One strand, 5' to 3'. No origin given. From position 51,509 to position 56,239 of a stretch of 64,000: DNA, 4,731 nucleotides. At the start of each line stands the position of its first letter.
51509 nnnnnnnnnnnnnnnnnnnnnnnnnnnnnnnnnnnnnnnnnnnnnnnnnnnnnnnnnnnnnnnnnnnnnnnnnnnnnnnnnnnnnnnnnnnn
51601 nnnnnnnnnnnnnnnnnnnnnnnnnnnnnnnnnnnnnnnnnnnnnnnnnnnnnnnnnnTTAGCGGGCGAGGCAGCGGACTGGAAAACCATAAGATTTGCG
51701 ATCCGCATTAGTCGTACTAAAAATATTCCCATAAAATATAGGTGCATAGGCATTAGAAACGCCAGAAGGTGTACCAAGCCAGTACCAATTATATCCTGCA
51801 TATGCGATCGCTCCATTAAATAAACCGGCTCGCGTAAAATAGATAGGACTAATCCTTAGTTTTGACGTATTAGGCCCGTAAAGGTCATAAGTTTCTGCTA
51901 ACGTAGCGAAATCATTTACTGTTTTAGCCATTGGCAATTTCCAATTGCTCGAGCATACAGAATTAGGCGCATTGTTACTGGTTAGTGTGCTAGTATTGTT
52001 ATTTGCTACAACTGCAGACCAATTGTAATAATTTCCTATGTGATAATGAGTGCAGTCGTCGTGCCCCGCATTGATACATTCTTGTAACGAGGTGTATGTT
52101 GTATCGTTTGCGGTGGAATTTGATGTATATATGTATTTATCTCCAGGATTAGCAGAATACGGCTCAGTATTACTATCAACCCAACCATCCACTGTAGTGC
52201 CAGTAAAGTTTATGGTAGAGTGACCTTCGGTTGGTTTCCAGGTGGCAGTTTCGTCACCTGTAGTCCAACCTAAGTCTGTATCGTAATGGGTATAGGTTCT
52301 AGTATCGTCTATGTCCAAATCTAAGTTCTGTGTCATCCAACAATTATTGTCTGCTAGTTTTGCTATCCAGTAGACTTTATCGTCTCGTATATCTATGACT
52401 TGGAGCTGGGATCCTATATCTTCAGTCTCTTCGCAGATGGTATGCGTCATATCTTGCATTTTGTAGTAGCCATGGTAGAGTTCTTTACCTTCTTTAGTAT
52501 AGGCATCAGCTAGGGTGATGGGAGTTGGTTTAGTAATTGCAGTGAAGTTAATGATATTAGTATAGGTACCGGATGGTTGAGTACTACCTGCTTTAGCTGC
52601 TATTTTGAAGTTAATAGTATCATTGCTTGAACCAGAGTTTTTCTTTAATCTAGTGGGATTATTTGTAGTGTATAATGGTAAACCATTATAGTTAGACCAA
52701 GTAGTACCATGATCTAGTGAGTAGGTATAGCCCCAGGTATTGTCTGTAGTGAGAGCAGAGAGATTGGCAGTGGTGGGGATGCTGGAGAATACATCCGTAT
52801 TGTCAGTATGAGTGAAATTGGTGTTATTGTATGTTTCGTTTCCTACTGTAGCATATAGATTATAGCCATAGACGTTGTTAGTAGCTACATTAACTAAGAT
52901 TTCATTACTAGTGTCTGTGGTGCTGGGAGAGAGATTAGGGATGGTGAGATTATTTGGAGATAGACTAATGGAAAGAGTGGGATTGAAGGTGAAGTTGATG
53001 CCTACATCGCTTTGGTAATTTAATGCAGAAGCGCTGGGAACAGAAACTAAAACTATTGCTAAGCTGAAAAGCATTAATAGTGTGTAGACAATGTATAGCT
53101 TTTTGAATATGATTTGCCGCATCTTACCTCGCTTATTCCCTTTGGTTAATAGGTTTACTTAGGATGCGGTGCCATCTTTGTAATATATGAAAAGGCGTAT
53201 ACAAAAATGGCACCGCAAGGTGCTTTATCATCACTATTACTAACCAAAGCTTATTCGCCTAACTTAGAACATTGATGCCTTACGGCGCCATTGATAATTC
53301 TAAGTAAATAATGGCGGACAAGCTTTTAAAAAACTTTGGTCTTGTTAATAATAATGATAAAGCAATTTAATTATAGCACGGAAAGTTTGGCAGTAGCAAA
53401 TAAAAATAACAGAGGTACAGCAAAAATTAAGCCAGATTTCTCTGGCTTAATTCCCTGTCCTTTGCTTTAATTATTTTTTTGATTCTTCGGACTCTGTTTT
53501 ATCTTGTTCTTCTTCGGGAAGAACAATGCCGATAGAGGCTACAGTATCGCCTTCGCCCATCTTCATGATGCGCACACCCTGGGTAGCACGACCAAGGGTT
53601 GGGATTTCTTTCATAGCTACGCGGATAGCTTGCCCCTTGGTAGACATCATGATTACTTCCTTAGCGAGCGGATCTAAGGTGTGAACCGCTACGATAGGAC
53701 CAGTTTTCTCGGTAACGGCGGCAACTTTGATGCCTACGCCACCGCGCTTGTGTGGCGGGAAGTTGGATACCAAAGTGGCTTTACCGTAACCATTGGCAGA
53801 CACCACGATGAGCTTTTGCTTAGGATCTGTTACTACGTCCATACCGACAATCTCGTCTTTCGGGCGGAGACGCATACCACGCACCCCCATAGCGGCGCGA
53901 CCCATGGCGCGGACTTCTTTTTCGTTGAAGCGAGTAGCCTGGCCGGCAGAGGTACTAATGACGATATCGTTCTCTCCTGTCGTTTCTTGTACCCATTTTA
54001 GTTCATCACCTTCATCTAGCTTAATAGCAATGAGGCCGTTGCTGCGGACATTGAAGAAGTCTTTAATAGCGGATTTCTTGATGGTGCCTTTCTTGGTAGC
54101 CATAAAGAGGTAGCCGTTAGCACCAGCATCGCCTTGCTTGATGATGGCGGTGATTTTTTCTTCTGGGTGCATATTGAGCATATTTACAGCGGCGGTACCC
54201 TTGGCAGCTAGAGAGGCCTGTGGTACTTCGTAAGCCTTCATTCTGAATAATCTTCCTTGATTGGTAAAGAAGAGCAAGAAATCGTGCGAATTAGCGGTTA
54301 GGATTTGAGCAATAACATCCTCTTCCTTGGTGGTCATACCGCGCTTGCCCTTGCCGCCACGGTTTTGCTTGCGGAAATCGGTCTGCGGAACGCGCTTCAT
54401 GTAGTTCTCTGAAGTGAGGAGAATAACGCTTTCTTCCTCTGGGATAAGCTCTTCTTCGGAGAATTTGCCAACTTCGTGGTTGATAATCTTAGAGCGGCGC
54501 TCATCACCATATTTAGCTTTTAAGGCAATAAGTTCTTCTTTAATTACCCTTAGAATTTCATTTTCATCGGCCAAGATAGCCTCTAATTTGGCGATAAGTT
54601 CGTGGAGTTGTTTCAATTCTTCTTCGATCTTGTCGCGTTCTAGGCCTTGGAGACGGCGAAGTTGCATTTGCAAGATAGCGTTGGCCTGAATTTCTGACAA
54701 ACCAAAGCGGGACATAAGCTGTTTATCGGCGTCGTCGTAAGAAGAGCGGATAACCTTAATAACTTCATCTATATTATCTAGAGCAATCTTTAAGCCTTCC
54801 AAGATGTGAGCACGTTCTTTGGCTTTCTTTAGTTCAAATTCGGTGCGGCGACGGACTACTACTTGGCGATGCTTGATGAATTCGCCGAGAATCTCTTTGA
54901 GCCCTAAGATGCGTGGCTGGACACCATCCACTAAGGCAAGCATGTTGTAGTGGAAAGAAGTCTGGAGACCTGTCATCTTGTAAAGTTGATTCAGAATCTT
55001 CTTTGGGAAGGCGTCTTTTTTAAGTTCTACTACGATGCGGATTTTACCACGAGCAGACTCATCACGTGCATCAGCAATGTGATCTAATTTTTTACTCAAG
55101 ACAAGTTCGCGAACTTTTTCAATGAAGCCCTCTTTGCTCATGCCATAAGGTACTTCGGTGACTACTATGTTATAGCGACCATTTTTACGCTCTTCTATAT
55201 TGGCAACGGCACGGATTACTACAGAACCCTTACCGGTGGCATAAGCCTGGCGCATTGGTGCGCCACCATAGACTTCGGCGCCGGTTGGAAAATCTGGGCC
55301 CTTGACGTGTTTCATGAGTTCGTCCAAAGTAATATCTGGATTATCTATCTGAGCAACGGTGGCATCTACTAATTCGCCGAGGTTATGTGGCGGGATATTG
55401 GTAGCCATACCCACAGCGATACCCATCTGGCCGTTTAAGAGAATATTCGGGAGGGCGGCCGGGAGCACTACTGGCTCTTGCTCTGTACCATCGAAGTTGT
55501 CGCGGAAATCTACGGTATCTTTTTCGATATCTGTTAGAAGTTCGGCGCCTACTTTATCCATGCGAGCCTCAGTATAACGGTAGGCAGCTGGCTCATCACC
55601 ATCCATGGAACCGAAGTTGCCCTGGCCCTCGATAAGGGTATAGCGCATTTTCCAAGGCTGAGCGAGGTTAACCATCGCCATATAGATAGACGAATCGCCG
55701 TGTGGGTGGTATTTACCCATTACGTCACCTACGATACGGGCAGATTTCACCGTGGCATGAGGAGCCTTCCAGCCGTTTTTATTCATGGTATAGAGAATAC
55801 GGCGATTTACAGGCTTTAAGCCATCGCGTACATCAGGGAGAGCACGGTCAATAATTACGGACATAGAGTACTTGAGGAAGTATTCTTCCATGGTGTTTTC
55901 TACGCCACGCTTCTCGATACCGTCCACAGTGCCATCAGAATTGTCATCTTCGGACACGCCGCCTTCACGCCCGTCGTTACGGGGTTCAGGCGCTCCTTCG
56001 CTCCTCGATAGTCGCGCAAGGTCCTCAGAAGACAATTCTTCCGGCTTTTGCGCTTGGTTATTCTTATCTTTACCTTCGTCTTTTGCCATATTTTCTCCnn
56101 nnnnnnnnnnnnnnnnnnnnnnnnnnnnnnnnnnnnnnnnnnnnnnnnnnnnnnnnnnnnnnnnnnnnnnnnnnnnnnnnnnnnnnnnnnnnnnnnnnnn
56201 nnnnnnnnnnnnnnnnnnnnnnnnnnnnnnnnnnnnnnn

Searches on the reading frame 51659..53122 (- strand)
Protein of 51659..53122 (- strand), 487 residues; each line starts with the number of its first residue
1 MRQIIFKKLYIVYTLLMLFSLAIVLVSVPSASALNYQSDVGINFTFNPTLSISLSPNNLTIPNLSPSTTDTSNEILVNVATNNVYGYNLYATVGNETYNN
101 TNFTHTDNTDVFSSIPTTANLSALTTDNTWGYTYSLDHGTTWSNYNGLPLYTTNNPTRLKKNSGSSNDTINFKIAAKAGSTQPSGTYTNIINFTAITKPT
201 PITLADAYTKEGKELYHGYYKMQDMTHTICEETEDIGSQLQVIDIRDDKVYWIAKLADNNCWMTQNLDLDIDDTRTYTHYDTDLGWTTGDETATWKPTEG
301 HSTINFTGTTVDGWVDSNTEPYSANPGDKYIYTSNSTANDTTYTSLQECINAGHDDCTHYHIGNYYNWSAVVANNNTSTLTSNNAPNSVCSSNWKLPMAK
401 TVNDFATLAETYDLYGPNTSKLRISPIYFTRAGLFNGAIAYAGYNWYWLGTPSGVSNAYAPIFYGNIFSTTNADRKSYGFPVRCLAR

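Call 11: search_protein_families(library=pfam, proteins=[window:51659-53122:-], max_evalue=0.01)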
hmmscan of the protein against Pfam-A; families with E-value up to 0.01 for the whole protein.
window:51659-53122:- (487 aa): 0 families

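Call 14: find_homologous_proteins(query=window:51659-53122:-, max_evalue=0.00001)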
Query window:51659-53122:- (487 aa): 1224 proteins with E <= 0.00001 among 8000 candidates; the best 120 are listed.
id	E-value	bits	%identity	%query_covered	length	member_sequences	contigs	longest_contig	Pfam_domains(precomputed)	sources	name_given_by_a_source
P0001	0.0e+0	1107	100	100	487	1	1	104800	-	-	-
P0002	5.4e-271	918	80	100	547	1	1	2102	-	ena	-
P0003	1.9e-212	725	71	100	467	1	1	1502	PF09603.16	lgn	-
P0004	1.1e-167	577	57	100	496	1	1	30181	-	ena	-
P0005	2.3e-167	576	60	100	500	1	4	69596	-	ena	-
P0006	2.4e-163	563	59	100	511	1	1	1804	-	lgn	-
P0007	2.9e-157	543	56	99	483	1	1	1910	-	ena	-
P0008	9.3e-155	534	58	97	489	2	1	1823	-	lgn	-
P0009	8.2e-154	531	54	98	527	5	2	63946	-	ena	-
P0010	9.8e-154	531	57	100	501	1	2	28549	-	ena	-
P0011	1.6e-153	530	55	99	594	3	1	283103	-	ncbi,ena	-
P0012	2.0e-153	530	55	99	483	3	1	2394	-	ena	-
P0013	5.2e-152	525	54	99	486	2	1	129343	-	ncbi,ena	-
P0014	4.2e-151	522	56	100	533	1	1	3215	-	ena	-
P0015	3.3e-150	519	55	98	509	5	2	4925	-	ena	-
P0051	2.1e-131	457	48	100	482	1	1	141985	-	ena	-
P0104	9.3e-106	373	45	98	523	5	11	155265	-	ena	-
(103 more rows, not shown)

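Call 15: find_encoding_contigs(protein=P0011, flank=10000, max_places=3)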
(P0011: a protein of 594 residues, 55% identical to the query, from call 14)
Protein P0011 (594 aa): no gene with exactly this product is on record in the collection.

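Call 16: find_encoding_contigs(protein=P0051, flank=10000, max_places=3)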
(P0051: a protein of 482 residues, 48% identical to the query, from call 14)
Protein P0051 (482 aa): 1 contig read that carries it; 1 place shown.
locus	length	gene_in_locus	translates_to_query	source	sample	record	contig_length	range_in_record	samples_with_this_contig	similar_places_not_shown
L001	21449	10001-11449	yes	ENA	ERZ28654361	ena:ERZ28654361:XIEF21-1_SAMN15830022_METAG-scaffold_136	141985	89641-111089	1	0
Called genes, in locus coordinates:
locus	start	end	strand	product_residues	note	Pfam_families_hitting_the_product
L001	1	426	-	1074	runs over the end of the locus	PF19590:TrbL_3 (weak)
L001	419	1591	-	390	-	-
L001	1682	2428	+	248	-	PF08245:Mur_ligase_M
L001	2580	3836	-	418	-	PF08245:Mur_ligase_M, PF02875:Mur_ligase_C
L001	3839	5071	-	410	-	PF12704:MacB_PCD, PF02687:FtsX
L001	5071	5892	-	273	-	PF00005:ABC_tran, PF13304:AAA_21 (weak)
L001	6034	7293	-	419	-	PF03602:Cons_hypoth95 (faint), PF05958:tRNA_U5-meth_tr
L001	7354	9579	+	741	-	-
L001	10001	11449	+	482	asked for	-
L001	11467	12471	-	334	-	PF02463:SMC_N, PF13175:AAA_15, PF13476:AAA_23, PF13304:AAA_21 (weak), PF02463:SMC_N (weak)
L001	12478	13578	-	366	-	PF00712:DNA_pol3_beta, PF02767:DNA_pol3_beta_2 (weak), PF00712:DNA_pol3_beta (weak), PF02767:DNA_pol3_beta_2, PF02768:DNA_pol3_beta_3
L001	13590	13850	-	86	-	-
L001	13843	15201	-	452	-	PF11638:DnaA_N, PF00308:Bac_DnaA, PF00004:AAA (weak), PF01637:ATPase_2 (weak), PF01695:IstB_IS21, PF08299:Bac_DnaA_C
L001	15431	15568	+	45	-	PF00468:Ribosomal_L34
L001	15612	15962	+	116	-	PF00825:Ribonuclease_P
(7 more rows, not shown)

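Call 17: find_encoding_contigs(protein=P0104, flank=10000, max_places=4)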
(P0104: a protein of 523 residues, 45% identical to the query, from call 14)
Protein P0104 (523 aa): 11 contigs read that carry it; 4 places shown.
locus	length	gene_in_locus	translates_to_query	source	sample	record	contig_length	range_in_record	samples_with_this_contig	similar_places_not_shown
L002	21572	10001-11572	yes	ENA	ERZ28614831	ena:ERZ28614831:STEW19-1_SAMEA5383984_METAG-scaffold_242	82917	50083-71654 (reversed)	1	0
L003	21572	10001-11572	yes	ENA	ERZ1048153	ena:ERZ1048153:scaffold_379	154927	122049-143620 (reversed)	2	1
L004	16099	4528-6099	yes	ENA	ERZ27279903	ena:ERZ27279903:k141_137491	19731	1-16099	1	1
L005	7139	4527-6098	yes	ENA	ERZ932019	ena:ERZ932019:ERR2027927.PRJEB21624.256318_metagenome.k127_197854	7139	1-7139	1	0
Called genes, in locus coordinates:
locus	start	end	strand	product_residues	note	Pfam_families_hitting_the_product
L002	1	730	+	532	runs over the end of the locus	PF09603:Fib_succ_major (faint)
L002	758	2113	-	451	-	PF01406:tRNA-synt_1e, PF23493:CysS_C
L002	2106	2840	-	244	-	PF00561:Abhydrolase_1, PF12146:Hydrolase_4, PF12697:Abhydrolase_6, PF10230:LIDHydrolase (weak)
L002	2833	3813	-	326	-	PF01368:DHH, PF02272:DHHA1 (weak)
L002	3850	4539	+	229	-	PF01148:CTP_transf_1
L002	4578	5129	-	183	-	PF01066:CDP-OH_P_transf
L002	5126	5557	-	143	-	PF00702:Hydrolase, PF09419:PGP_phosphatase, PF13419:HAD_2, PF13242:Hydrolase_like (weak)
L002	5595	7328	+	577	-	PF00501:AMP-binding, PF13193:AMP-binding_C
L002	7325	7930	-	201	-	PF21176:RecR_HhH, PF01751:Toprim, PF13662:Toprim_4, PF21175:RecR_C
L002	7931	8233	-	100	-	PF02575:YbaB_DNA_bd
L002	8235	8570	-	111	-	-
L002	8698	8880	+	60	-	-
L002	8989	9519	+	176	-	-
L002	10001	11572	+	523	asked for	-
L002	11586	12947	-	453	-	PF00772:DnaB, PF13481:AAA_25, PF03796:DnaB_C, PF06745:ATPase (weak)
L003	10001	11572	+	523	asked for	-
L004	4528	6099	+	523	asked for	-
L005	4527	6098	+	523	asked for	-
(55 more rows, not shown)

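Call 68: search_protein_families(library=ncbifam, proteins=[window:51659-53122:-], max_evalue=0.01)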
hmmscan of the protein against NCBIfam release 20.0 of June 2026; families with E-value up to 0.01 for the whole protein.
window:51659-53122:- (487 aa): 0 families

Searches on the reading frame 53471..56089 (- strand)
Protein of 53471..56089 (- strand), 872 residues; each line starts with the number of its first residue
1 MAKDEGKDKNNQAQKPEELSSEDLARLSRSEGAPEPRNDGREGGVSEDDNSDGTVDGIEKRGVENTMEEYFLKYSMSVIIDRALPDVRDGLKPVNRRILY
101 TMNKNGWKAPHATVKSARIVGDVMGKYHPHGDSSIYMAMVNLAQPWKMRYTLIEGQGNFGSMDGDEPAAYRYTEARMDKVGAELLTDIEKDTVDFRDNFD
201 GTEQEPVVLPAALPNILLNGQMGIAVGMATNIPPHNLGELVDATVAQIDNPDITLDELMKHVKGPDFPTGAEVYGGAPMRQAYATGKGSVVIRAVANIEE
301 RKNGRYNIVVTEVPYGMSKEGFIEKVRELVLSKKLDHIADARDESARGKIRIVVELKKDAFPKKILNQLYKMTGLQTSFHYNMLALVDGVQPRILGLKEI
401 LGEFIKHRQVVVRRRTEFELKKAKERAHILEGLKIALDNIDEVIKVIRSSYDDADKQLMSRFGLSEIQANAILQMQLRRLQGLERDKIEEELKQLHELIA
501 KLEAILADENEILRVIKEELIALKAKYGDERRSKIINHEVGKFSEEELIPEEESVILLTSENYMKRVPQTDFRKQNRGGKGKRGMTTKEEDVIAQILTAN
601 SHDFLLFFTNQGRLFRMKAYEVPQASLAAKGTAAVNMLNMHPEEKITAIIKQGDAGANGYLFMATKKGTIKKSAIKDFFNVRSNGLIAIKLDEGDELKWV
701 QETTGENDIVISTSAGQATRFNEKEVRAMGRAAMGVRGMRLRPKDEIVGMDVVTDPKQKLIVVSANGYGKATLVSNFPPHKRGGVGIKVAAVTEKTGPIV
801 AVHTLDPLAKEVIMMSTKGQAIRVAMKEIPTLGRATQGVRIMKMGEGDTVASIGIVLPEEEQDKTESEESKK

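Call 53: search_protein_families(library=pfam, proteins=[window:53471-56089:-], max_evalue=0.001)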
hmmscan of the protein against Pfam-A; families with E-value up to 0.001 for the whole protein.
window:53471-56089:- (872 aa): 2 families
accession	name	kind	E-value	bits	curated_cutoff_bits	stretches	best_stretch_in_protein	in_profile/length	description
PF00521.26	DNA_topoisoIV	-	2.1e-161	538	31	1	82-520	1-431/432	DNA gyrase/topoisomerase IV, subunit A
PF03989.18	DNA_gyraseA_C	-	1.9e-64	213.3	27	6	708-753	2-47/48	DNA gyrase C-terminal domain, beta-propeller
